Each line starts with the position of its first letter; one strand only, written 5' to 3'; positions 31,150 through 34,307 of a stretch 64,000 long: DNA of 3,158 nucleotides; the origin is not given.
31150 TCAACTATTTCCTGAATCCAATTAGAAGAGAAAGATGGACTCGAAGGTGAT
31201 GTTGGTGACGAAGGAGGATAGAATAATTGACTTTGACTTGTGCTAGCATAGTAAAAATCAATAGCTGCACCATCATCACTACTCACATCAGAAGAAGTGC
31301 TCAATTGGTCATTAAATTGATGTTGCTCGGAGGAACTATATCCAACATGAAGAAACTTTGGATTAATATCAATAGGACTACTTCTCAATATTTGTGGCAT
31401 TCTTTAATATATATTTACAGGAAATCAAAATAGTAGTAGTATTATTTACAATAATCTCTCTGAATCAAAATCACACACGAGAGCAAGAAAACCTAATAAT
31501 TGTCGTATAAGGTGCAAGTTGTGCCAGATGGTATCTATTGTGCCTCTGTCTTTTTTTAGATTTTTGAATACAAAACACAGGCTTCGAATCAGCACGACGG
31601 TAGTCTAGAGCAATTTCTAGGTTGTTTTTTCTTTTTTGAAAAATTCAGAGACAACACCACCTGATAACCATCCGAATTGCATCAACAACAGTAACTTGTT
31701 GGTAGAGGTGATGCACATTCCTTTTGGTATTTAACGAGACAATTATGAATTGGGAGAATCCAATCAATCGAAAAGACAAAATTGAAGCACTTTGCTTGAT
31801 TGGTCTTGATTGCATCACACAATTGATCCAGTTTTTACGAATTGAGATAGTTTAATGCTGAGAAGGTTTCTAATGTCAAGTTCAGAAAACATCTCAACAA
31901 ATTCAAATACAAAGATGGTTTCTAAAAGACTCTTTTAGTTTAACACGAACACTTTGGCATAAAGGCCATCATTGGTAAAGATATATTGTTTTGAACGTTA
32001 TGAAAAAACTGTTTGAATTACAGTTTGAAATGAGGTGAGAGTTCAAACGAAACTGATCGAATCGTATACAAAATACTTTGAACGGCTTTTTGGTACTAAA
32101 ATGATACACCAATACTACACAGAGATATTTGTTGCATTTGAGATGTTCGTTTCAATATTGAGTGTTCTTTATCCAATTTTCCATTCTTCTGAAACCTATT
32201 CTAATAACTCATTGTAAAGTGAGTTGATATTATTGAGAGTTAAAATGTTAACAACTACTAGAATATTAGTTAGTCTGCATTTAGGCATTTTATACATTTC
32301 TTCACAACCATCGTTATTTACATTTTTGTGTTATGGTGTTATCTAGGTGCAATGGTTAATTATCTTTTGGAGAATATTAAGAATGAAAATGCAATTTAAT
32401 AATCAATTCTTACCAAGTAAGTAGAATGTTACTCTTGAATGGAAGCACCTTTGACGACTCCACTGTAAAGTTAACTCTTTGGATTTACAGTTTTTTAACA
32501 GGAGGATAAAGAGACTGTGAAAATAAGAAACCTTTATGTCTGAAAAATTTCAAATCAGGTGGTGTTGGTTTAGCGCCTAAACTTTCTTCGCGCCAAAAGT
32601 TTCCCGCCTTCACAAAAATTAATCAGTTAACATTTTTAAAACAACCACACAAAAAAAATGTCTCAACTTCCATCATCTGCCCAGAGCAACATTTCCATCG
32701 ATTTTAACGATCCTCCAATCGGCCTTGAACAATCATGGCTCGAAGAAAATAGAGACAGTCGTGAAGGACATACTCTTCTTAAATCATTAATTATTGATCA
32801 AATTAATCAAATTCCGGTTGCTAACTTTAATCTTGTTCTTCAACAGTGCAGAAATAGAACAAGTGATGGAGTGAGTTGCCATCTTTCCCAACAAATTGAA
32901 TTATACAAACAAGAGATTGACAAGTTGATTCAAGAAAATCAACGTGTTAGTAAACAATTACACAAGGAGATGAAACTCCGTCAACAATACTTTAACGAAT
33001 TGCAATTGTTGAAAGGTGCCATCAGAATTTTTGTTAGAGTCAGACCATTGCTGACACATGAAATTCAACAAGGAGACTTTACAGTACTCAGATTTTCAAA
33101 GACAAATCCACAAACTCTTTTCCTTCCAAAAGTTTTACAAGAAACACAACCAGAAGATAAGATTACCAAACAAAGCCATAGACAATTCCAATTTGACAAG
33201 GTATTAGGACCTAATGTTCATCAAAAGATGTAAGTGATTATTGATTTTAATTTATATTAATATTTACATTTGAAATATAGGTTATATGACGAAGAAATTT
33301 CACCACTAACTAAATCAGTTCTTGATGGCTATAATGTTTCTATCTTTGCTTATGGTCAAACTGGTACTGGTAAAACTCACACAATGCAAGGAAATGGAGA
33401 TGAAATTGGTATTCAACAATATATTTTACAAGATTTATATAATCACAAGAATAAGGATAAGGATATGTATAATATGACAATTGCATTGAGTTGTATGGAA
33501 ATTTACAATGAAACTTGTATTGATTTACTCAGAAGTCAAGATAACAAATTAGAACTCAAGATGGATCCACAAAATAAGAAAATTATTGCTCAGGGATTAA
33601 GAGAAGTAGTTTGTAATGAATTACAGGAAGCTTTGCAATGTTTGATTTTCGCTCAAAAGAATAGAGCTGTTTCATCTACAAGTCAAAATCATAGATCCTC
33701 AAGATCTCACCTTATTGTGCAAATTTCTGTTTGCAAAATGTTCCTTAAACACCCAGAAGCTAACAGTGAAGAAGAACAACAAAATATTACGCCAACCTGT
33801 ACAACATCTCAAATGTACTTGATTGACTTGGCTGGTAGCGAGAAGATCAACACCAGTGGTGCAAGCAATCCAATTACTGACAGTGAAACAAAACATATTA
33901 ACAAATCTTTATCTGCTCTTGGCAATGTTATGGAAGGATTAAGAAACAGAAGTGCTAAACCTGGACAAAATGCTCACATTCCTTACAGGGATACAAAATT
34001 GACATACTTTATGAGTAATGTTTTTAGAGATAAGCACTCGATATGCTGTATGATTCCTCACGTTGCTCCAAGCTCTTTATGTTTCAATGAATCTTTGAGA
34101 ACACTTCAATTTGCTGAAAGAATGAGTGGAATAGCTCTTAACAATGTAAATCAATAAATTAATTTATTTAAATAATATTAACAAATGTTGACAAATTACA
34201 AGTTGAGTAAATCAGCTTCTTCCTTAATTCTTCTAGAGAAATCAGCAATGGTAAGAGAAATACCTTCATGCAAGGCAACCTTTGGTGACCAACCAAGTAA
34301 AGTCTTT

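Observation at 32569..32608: E2F-like GCGC motif cluster directly upstream of the kinesin-14 gene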

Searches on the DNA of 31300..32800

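Call 74: search_rna_families(source=window, start=31300, end=32800, threshold=evalue, max_evalue=1)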
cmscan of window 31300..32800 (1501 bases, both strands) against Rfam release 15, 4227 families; matches with E-value up to 1: 2.
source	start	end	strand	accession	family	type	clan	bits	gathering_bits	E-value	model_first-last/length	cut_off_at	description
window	32185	32257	-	RF02125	JPX_2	Gene; lncRNA;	-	19.6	48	0.39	1-69/69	no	JPX transcript, XIST activator conserved region 2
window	32496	32609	+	RF02158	NPPA-AS1_3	Gene; lncRNA;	-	16.3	55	0.82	1-108/108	no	NPPA antisense RNA 1 conserved region 3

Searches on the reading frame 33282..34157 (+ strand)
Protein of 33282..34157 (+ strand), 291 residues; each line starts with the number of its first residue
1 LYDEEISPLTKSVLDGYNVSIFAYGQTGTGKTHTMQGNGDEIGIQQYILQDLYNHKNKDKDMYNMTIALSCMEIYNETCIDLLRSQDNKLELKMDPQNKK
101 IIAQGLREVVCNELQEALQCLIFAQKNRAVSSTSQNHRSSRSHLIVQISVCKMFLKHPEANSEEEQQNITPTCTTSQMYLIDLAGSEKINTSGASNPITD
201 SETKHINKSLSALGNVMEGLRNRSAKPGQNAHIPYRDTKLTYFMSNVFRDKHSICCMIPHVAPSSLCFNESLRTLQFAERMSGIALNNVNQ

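Call 11: search_protein_families(library=pfam, proteins=[window:33282-34157:+], max_evalue=0.001)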
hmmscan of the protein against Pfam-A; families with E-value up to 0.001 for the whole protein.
window:33282-34157:+ (291 aa): 2 families
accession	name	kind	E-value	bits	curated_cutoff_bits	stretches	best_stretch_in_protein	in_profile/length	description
PF00225.29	Kinesin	-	1.2e-80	271.5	29.3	1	2-283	59-326/327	Kinesin motor domain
PF16796.11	Microtub_bd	-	2.4e-18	67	27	1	4-83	77-155/155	Microtubule binding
